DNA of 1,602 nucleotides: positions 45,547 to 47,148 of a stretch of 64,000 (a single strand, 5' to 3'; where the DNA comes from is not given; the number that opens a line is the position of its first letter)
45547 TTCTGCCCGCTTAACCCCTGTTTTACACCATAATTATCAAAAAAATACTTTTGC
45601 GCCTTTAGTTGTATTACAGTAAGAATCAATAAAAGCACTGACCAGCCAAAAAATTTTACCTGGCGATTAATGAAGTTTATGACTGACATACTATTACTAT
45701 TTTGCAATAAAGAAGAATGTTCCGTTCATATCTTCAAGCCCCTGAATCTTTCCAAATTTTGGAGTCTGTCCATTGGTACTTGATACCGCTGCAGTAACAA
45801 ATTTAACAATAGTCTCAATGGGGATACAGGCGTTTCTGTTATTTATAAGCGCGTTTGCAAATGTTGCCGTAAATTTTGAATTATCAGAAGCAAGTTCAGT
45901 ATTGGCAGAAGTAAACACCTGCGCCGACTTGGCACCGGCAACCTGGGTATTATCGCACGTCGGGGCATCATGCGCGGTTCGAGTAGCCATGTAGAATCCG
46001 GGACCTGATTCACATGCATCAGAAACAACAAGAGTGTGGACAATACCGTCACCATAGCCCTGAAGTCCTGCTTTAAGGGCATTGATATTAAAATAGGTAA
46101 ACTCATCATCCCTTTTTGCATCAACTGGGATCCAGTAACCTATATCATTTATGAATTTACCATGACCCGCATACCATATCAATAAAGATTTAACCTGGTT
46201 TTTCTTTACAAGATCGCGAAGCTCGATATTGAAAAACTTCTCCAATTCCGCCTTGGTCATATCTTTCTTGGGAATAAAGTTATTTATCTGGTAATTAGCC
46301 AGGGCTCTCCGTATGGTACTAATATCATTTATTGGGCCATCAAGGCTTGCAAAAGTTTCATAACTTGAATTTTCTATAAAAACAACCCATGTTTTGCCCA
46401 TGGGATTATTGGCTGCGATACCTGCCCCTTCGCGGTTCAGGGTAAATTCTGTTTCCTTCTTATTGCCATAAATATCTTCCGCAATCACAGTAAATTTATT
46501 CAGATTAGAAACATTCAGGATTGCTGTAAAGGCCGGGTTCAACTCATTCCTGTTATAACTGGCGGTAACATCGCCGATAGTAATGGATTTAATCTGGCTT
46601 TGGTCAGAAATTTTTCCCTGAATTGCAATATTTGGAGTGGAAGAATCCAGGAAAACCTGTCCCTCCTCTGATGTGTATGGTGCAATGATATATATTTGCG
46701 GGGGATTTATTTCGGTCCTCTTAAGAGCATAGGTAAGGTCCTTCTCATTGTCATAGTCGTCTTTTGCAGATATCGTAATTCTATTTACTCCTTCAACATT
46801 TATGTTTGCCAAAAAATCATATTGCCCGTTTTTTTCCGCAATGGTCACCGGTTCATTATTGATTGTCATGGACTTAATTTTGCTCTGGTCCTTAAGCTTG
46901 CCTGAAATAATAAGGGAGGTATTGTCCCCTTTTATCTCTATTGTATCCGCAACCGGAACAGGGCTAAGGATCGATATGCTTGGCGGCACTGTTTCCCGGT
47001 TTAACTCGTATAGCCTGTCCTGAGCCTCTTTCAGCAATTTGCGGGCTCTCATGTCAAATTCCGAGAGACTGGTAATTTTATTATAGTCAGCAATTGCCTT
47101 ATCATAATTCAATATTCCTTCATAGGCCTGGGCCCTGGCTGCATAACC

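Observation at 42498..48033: Overlapping gene pair: secreted TPR-Ig-Ig-caspase protease and periplasmic propeller/Y_Y_Y sensor with cytoplasmic PP2C phosphatase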

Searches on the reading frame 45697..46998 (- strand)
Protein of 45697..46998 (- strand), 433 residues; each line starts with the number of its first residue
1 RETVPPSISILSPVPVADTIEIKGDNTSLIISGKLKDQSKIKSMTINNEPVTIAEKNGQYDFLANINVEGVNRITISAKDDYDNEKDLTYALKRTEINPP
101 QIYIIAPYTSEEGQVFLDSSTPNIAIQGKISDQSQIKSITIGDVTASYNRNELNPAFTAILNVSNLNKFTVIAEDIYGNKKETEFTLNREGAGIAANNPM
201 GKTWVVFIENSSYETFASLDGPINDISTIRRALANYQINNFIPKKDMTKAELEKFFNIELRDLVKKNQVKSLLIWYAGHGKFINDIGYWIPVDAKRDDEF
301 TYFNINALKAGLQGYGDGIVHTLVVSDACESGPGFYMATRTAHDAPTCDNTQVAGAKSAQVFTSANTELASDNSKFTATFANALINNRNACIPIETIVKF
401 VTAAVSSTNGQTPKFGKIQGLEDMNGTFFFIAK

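Call 32: search_protein_representatives(protein=window:45697-46998:-)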
Query: 433 residues. Proteins with E-value up to 0.001 (for the whole library): 6403; up to 1e-10: 1278; up to 1e-30: 112. The best 150 are listed.
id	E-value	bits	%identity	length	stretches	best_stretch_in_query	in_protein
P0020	8.6e-234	792.0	81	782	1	1-433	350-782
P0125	4.3e-148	509.7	55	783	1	1-433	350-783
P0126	7.9e-141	485.8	52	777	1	1-433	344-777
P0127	6.4e-139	479.5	47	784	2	2-433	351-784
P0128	1.1e-137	475.5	52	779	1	1-433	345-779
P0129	1.3e-136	472.0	48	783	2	82-431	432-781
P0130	2.9e-132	457.6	53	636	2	62-433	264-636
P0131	1.7e-130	451.8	50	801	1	1-432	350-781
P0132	3.2e-130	450.9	49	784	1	6-433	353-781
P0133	2.2e-127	441.5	48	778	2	19-433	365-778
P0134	1.1e-126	439.3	48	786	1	1-432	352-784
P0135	8.9e-126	436.2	49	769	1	2-432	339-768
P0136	1.4e-125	435.6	49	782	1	1-433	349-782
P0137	6.6e-125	433.4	50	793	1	2-433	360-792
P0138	2.7e-123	428.1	46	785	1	1-433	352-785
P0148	2.5e-111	388.7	42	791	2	5-431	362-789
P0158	4.4e-105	368.1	40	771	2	2-433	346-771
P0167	4.6e-97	341.7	39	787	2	3-431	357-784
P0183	3.8e-89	315.6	38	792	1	1-433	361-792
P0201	1.8e-60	221.1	34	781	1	11-432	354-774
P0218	2.0e-48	181.5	32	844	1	1-433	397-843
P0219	3.9e-47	177.3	28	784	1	4-431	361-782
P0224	6.4e-41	156.8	31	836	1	21-432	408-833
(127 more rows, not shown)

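Call 42: find_encoding_contigs(protein=P0183, flank=8000, max_places=4)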
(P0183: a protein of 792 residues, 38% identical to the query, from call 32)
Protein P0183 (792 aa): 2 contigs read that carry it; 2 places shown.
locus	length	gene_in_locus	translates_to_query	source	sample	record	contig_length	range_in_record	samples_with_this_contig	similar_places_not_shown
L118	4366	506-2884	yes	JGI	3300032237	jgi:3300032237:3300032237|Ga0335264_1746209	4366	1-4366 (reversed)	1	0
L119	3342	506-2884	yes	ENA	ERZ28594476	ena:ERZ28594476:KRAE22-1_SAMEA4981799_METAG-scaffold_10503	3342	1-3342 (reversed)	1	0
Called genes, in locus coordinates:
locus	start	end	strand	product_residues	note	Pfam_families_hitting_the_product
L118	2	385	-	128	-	?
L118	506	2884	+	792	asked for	PF13371:TPR_9 (faint), PF00515:TPR_1 (faint), PF07719:TPR_2 (faint), PF12895:ANAPC3 (faint), PF13174:TPR_6 (faint), PF13181:TPR_8 (faint), PF14559:TPR_19, PF00656:Peptidase_C14, +7 more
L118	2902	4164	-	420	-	PF00375:SDF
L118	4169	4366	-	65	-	?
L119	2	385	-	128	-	?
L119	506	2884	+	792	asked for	PF13371:TPR_9 (faint), PF00515:TPR_1 (faint), PF07719:TPR_2 (faint), PF12895:ANAPC3 (faint), PF13174:TPR_6 (faint), PF13181:TPR_8 (faint), PF14559:TPR_19, PF00656:Peptidase_C14, +7 more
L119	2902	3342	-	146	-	?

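Call 44: find_encoding_contigs(protein=P0125, flank=8000, max_places=3)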
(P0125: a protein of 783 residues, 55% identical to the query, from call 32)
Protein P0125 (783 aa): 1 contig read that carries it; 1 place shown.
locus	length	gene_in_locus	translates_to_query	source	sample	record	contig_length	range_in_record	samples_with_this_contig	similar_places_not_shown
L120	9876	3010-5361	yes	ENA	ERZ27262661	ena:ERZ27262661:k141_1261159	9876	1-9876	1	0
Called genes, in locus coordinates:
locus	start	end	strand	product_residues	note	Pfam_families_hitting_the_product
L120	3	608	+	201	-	?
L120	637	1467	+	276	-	PF25025:EF-Ts_N (weak), PF00889:EF_TS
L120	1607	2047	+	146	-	-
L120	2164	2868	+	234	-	PF00696:AA_kinase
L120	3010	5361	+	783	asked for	PF21033:RMD1-3 (weak), PF13414:TPR_11 (weak), PF13432:TPR_16 (weak), PF00515:TPR_1 (weak), PF07719:TPR_2 (weak), PF13424:TPR_12 (weak), PF00515:TPR_1 (weak), PF13424:TPR_12 (weak), +10 more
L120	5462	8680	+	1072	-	PF07494:Reg_prop (faint), PF07495:Y_Y_Y, PF07228:SpoIIE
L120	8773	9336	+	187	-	PF19788:DUF6272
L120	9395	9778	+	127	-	PF09345:SiaC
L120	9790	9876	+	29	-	?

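Call 45: find_encoding_contigs(protein=P0137, flank=8000, max_places=3)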
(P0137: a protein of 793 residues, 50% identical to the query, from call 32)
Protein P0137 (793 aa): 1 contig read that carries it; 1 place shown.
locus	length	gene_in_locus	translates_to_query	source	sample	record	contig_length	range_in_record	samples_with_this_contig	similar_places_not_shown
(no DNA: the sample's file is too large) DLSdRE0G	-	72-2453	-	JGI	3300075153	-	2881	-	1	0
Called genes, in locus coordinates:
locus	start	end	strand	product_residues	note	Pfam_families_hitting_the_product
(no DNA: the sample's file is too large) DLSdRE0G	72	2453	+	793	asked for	PF12895:ANAPC3 (faint), PF00515:TPR_1 (faint), PF07719:TPR_2 (faint), PF12569:NatA_aux_su (faint), PF13181:TPR_8 (faint), PF13371:TPR_9 (faint), PF13414:TPR_11 (faint), PF14559:TPR_19 (weak), +4 more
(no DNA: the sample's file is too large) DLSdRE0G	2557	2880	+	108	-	?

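Call 46: find_encoding_contigs(protein=P0127, flank=8000, max_places=3)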
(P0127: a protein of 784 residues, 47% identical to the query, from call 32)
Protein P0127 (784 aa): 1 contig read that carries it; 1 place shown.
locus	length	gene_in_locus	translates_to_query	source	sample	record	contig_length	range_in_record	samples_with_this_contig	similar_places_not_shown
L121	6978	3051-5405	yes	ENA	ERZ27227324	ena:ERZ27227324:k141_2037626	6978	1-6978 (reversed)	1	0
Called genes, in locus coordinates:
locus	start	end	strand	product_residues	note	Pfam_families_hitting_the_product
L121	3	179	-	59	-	?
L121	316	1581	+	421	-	PF04715: (faint), PF00425:Chorismate_bind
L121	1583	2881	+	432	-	PF01171:ATP_bind_3, PF28558:TilS_SCL, PF11734:TilS_C (weak)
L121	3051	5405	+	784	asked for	PF07719:TPR_2 (faint), PF12895:ANAPC3 (faint), PF13371:TPR_9 (faint), PF21033:RMD1-3 (weak), PF23914:TPR_CcmH_CycH (faint), PF00515:TPR_1 (faint), PF13174:TPR_6 (faint), PF13181:TPR_8 (faint), +6 more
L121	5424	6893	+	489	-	PF07494:Reg_prop (faint)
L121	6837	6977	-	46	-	?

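Call 54: find_related_loci(query=A4, collection=genome_contigs, flank=8000)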
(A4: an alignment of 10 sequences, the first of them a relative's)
Query A4 (792 aa) in genome_contigs; peptide patterns used: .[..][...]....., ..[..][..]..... (x = any residue, [..] = any of these).
599 stretches matched a pattern (row limit reached: there are more); 462 encode a relative of the query (tblastn E <= 1e-3); the best 80 are kept; 80 distinct loci.
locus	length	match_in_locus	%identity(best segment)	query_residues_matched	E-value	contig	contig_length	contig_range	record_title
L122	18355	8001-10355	38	3-789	0e+0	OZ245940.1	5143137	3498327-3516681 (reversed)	MAG: Bacteroidales bacterium isolate 16348817-e9c6-4614-bd1d-2438ea9eb1e5 genome assembly, chromosome: 1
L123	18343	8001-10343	38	2-790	2e-177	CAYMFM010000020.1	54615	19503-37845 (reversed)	MAG TPA_asm: uncultured Rikenellaceae bacterium isolate binchicken_co100_343 genome assembly, contig: NODE_817_length_54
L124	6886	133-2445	38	11-789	5e-174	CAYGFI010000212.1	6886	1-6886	MAG TPA_asm: uncultured Chitinophaga sp. isolate ERP113451_co1_21 genome assembly, contig: NODE_14487_length_6886_cov_13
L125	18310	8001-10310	37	20-792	1e-172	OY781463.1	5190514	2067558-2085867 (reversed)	MAG: Bacteroidales bacterium isolate 1213159b-2f29-4165-836d-87c69f3987a4 genome assembly, chromosome: 1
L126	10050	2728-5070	37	2-790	7e-173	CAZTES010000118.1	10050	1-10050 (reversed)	MAG TPA_asm: uncultured Rikenellaceae bacterium isolate SRP068000_co4_140 genome assembly, contig: NODE_10523_length_100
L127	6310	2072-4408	38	1-790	3e-174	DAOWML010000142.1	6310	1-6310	MAG TPA_asm: Bacteroidales bacterium isolate CSMAG_3001 CSMAG_3001_k141_1618607_length_6310_cov_41.4041, whole genome sh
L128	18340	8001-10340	37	3-790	7e-172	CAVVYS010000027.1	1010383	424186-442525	MAG: uncultured Bacteroidaceae bacterium isolate MFD03804.bin.2.69 genome assembly, contig: contig_9176, whole genome sh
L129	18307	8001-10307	38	16-789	3e-172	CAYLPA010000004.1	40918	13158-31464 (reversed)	MAG TPA_asm: uncultured Saprospiraceae bacterium isolate SRP191223_co2_70 genome assembly, contig: NODE_237_length_40918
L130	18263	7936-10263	37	5-790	8e-172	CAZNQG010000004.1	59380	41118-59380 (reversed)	MAG TPA_asm: uncultured Bacteroides sp. isolate SRP323688_co1_235 genome assembly, contig: NODE_990_length_59380_cov_7.1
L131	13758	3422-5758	38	1-790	1e-171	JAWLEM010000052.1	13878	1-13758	MAG: Bacteroidales bacterium isolate 20BLK6-1.bin.63 NODE_4573_length_13878_cov_16.200377, whole genome shotgun sequence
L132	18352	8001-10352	37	1-789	2e-171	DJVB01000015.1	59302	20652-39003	MAG TPA_asm: Bacteroidales bacterium UBA6267 UBA6267_contig_11333, whole genome shotgun sequence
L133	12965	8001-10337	38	1-790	3e-171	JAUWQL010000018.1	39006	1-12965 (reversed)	MAG: Bacteroidales bacterium isolate CSMAG_2501 CSMAG_2501_k141_35384_length_39006_cov_14.9705, whole genome shotgun seq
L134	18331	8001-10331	37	2-789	5e-171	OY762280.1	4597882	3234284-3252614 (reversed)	MAG: Bacteroidales bacterium isolate 20329f36-1aa7-4b1c-baf8-c582a14de254 genome assembly, chromosome: 1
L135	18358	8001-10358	35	1-789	4e-171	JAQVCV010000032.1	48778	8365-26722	MAG: Bacteroidales bacterium isolate STD2_97 NODE_2423_length_48778_cov_4.086925_Sandtown_D2, whole genome shotgun seque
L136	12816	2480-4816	37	1-790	1e-170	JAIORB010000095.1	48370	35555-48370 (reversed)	MAG: Bacteroidales bacterium isolate SMBSF07 20071_Bin_5_contigs_1_c_000000000127, whole genome shotgun sequence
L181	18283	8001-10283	36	24-789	2e-162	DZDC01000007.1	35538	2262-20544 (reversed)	MAG TPA_asm: Draconibacterium orientale isolate SulCav_PC08_64_39_31 SulCav_PC08-64_565_length_35538_cov_19.535721, whol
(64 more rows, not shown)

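Call 58: search_protein_families(library=pfam, proteins=[L120:8773-9336:+, L120:9395-9778:+, L181:13671-14219:+, L181:14259-14639:+], max_evalue=0.01)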
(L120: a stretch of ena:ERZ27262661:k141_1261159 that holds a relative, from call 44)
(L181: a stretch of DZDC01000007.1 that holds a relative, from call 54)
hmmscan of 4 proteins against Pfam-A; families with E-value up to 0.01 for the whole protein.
L120:8773-9336:+ (187 aa): 2 families
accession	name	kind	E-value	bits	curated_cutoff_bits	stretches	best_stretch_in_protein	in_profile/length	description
PF19788.4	DUF6272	-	1.9e-40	138.1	26.6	1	28-160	1-134/134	Family of unknown function (DUF6272)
PF14677.12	FANCI_S3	-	0.0073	16.4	25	0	14-68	137-191/216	FANCI solenoid 3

L120:9395-9778:+ (127 aa): 1 family
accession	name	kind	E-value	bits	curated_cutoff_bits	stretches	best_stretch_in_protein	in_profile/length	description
PF09345.15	SiaC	-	6.1e-42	142.5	24.5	1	6-123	1-119/120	SiaC family regulatory phosphoprotein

L181:13671-14219:+ (182 aa): 2 families
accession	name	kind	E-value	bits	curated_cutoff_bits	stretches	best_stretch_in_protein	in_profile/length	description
PF19788.4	DUF6272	-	1.2e-41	141.9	26.6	1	40-170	3-134/134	Family of unknown function (DUF6272)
PF14677.12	FANCI_S3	-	0.0032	17.6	25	1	24-76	137-189/216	FANCI solenoid 3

L181:14259-14639:+ (126 aa): 1 family
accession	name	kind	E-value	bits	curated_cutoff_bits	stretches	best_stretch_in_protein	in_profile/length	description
PF09345.15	SiaC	-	1.1e-41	141.7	24.5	1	6-123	1-119/120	SiaC family regulatory phosphoprotein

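Call 59: search_solved_structures(query=L120:8773-9336:+, max_evalue=10)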
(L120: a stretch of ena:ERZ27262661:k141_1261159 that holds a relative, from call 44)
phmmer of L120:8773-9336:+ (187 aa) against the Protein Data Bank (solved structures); distinct sequences matched with E-value up to 10: 2.
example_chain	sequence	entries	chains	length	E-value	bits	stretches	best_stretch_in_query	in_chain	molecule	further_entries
6kko_A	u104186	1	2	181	5.7e-16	62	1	4-164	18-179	Putative serine phosphatase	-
3g0k_A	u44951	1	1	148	0.98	12.5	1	89-155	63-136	Putative membrane protein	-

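Call 60: search_solved_structures(query=L120:9395-9778:+, max_evalue=10)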
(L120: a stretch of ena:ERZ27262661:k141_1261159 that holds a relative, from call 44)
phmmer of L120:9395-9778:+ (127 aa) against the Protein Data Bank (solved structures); distinct sequences matched with E-value up to 10: 2.
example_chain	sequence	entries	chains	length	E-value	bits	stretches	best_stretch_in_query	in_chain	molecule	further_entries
6kko_C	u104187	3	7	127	3.6e-16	62.9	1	1-124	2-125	DUF1987 domain-containing protein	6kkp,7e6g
6k4f_U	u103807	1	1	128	3.7e-16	62.9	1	1-124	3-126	DUF1987 domain-containing protein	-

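Call 79: find_related_loci(query=A6, collection=genome_contigs, flank=6000)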
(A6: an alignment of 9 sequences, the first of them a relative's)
Query A6 (127 aa) in genome_contigs; peptide patterns used: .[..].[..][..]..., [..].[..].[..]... (x = any residue, [..] = any of these).
600 stretches matched a pattern (row limit reached: there are more); 561 encode a relative of the query (tblastn E <= 1e-3); the best 80 are kept; 80 distinct loci.
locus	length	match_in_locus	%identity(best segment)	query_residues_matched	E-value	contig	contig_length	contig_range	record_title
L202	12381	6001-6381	77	1-127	1e-54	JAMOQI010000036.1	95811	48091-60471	MAG: Bacteroidales bacterium isolate 4559-240_metabat2_scaf2bin.068 4559-240_scaffold_27_c1, whole genome shotgun sequen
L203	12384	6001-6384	69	1-127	5e-54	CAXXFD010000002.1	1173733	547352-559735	MAG: Bacteroidales bacterium isolate 4c1f1197-ba28-441f-b5c2-3ffc506e3234 genome assembly, contig: contig_2, whole genom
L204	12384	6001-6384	68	1-127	3e-53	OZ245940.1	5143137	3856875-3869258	MAG: Bacteroidales bacterium isolate 16348817-e9c6-4614-bd1d-2438ea9eb1e5 genome assembly, chromosome: 1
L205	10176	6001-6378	75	1-126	4e-52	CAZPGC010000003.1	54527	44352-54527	MAG TPA_asm: uncultured Prolixibacteraceae bacterium isolate SRP163575_co3_323 genome assembly, contig: NODE_472_length_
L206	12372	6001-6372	60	1-124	6e-51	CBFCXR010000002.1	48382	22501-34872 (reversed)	MAG TPA_asm: uncultured Bacteroidales bacterium isolate SRR26215676_metabat2_123 genome assembly, contig: ERZ25073495.10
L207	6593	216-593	56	1-126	6e-49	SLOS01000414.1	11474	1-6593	MAG: Bacteroidales bacterium isolate CSSed165cm_468 CSSed16-5cm-20249, whole genome shotgun sequence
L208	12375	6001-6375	57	1-125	1e-48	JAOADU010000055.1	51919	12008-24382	MAG: Bacteroidales bacterium isolate SKW241 k141_364762, whole genome shotgun sequence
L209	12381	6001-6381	61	1-126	2e-48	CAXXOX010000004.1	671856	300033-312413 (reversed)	MAG: Bacteroidales bacterium isolate 201d7cc5-cfe6-415f-8efa-99aa2e61e932 genome assembly, contig: contig_4, whole genom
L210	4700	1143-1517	55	1-125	2e-48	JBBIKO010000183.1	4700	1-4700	MAG: Bacteroidota bacterium isolate QNF170220_bin_188 NODE_14804_length_4700_cov_3.238751, whole genome shotgun sequence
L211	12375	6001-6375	55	1-125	7e-48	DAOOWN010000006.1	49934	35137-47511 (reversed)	MAG TPA_asm: Bacteroidales bacterium isolate AMR_MDS_2414 NODE_747_length_49934_cov_6.259107, whole genome shotgun seque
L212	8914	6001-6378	56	1-126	5e-47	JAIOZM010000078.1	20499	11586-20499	MAG: Bacteroidales bacterium isolate Tobar13.5m-G9 Tobar13-5m-C2950, whole genome shotgun sequence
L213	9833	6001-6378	56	1-126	9e-47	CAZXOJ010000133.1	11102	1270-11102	MAG TPA_asm: uncultured Bacteroides sp. isolate SRP155585_co2_236 genome assembly, contig: NODE_4254_length_11102_cov_8.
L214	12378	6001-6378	56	1-126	6e-47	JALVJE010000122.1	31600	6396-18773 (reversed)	MAG: Bacteroidales bacterium isolate A1_metabat2_scaf2bin.020 A1_NODE_296_length_31600_cov_3.961904, whole genome shotgu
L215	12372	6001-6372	57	1-124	2e-46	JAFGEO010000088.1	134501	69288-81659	MAG: Bacteroidales bacterium isolate Zod_Metabat.1236 k87_5790698, whole genome shotgun sequence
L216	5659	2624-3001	51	1-126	2e-46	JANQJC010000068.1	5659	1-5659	MAG: Flavobacteriales bacterium isolate PL25a_bin.101 k99_3658171, whole genome shotgun sequence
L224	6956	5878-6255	55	1-126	8e-46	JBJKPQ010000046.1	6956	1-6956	MAG: Bacteroidales bacterium isolate Bin_126 S1Ck127_510923_flag_1_multi_8.0000_len_6956, whole genome shotgun sequence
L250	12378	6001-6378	53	1-126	9e-45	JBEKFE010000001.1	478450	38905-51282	MAG: Bacteroidales bacterium isolate SPRUCE 222 SPRUCE_222_1, whole genome shotgun sequence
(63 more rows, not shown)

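Call 84: find_encoding_contigs(protein=P0219, flank=8000, max_places=2)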
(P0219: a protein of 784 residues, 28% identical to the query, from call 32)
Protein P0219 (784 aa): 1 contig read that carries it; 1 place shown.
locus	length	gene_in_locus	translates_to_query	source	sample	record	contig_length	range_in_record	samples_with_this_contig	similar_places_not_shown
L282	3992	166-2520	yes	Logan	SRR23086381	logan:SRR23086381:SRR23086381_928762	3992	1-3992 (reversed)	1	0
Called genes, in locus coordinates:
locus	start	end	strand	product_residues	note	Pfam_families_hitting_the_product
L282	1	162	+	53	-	?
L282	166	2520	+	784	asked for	PF00515:TPR_1 (faint), PF12895:ANAPC3 (weak), PF25062:ARM_TT21_N, PF25063:ARM_TT21_C (faint), PF07719:TPR_2 (faint), PF14559:TPR_19 (weak), PF13371:TPR_9, PF13432:TPR_16 (weak), +4 more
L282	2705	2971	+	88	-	PF12674:Zn_ribbon_2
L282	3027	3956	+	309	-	-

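Call 85: find_encoding_contigs(protein=P0158, flank=8000, max_places=2)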
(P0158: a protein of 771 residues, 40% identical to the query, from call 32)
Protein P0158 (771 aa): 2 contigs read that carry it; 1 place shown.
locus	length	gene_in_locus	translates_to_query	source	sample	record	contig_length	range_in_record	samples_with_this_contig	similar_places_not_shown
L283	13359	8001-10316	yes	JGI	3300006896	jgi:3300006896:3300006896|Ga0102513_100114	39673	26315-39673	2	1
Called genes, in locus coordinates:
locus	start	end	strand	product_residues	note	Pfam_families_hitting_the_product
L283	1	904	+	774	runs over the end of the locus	PF15902:Sortilin-Vps10 (faint), PF02012:BNR (faint)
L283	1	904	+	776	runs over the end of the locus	PF15902:Sortilin-Vps10 (faint), PF02012:BNR (faint)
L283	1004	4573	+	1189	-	PF00082:Peptidase_S8, PF13229:Beta_helix, PF18962:Por_Secre_tail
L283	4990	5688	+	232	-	PF13189:Cytidylate_kin2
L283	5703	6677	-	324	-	PF04055:Radical_SAM, PF16199:Radical_SAM_C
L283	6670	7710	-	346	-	PF01212:Beta_elim_lyase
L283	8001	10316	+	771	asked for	PF07719:TPR_2 (faint), PF13428:TPR_14 (faint), PF00515:TPR_1 (faint), PF13181:TPR_8 (faint), PF13371:TPR_9 (faint), PF13414:TPR_11 (weak), PF12895:ANAPC3 (weak), PF09136:Glucodextran_B (weak), +5 more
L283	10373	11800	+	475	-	PF00578:AhpC-TSA, PF08534:Redoxin, PF13905:Thioredoxin_8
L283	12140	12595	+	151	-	-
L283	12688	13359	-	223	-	?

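Call 86: find_encoding_contigs(protein=P0148, flank=8000, max_places=2)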
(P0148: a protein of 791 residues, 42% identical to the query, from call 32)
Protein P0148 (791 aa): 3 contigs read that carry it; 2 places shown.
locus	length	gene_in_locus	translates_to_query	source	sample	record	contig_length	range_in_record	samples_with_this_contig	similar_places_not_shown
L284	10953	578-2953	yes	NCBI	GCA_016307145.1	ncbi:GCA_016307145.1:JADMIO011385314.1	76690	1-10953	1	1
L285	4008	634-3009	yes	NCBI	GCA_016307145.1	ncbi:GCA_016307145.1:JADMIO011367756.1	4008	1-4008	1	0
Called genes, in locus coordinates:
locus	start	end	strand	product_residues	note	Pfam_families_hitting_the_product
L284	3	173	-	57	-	?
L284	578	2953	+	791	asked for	PF07719:TPR_2 (faint), PF13181:TPR_8 (faint), PF10516:SHNi-TPR (faint), PF13371:TPR_9 (faint), PF13424:TPR_12 (faint), PF13414:TPR_11, PF00515:TPR_1 (weak), PF00656:Peptidase_C14, +3 more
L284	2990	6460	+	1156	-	PF07494:Reg_prop (faint), PF23409:Beta-prop_EML (faint), PF07495:Y_Y_Y, PF00512:HisKA, PF02518:HATPase_c, PF00072:Response_reg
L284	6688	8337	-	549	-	PF24981:Beta-prop_ATRN-LZTR1 (faint), PF07646:Kelch_2 (faint), PF24681:Kelch_KLHDC2_KLHL20_DRC7, PF13415:Beta-prop_FBX42 (weak), PF18962:Por_Secre_tail (weak)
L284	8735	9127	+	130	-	-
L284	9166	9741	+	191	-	-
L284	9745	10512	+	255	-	PF09359:VTC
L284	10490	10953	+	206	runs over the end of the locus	PF16316:DUF4956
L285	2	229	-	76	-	?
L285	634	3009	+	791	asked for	PF07719:TPR_2 (faint), PF13181:TPR_8 (faint), PF10516:SHNi-TPR (faint), PF13371:TPR_9 (faint), PF13424:TPR_12 (faint), PF13414:TPR_11, PF00515:TPR_1 (weak), PF00656:Peptidase_C14, +3 more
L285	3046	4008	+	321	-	?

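Call 87: find_encoding_contigs(protein=P0167, flank=8000, max_places=2)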
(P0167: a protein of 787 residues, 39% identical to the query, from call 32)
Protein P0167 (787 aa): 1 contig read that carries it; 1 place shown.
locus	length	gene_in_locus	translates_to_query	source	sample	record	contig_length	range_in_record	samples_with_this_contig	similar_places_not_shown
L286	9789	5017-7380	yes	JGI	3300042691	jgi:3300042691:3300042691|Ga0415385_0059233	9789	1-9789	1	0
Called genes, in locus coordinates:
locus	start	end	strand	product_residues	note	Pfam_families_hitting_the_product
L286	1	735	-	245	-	?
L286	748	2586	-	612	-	PF16328:DUF4961, PF19081:Ig_7 (faint), PF00801:PKD, PF18911:PKD_4, PF18962:Por_Secre_tail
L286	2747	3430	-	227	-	PF00072:Response_reg, PF04397:LytTR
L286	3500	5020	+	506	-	PF01266:DAO (faint), PF03486:HI0933_like (faint), PF07992:Pyr_redox_2, PF13738:Pyr_redox_3, PF00070:Pyr_redox, PF02852:Pyr_redox_dim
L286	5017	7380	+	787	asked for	PF07719:TPR_2 (faint), PF13174:TPR_6 (faint), PF25063:ARM_TT21_C (faint), PF25062:ARM_TT21_N, PF13414:TPR_11 (weak), PF13432:TPR_16 (weak), PF13431:TPR_17 (weak), PF00656:Peptidase_C14, +10 more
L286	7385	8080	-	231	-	PF00072:Response_reg, PF23198:PDE8A_N (weak), PF00486:Trans_reg_C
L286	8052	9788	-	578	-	?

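Call 88: find_encoding_contigs(protein=P0201, flank=8000, max_places=2)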
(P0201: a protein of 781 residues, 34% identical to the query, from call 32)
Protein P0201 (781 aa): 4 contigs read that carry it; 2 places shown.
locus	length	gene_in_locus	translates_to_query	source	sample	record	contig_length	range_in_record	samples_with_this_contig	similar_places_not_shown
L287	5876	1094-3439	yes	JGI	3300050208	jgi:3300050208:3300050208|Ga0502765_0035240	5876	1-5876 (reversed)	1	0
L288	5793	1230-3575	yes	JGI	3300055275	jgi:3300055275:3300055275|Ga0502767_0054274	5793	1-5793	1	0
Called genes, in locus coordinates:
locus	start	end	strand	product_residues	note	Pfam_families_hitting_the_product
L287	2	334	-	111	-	?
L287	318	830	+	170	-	PF10543:ORF6N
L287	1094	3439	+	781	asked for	PF00656:Peptidase_C14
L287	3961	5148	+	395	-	PF13173:AAA_14, PF13635:DUF4143 (weak)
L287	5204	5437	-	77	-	PF18962:Por_Secre_tail (weak)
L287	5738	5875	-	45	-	?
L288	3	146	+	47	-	?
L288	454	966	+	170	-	PF10543:ORF6N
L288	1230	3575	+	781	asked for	PF00656:Peptidase_C14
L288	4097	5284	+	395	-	PF13173:AAA_14, PF13635:DUF4143 (weak)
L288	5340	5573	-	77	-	PF18962:Por_Secre_tail (weak)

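Call 89: find_encoding_contigs(protein=P0218, flank=8000, max_places=2)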
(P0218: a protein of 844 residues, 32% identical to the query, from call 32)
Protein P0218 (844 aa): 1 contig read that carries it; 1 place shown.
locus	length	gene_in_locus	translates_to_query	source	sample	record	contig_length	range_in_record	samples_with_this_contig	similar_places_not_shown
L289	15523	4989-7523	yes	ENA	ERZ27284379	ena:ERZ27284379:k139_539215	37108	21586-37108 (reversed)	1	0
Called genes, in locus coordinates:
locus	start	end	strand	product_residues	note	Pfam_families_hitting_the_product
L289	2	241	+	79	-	?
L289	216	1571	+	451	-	PF00275:EPSP_synthase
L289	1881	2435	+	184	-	PF08534:Redoxin, PF00578:AhpC-TSA, PF13098:Thioredoxin_2 (weak), PF00085:Thioredoxin, PF13905:Thioredoxin_8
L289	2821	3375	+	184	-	PF01025:GrpE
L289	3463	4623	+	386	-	PF00226:DnaJ, PF01556:DnaJ_C, PF00684:DnaJ_CXXCXGXG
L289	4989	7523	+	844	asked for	PF00656:Peptidase_C14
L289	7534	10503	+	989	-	PF07494:Reg_prop (faint), PF13570:Beta-prop_ACSF4 (faint), PF06580:His_kinase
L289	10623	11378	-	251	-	-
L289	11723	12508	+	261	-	PF00072:Response_reg, PF04397:LytTR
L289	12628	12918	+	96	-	-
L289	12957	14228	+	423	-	PF03783:CsgG (faint)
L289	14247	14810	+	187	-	-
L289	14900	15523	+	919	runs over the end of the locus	PF00675:Peptidase_M16, PF05193:Peptidase_M16_C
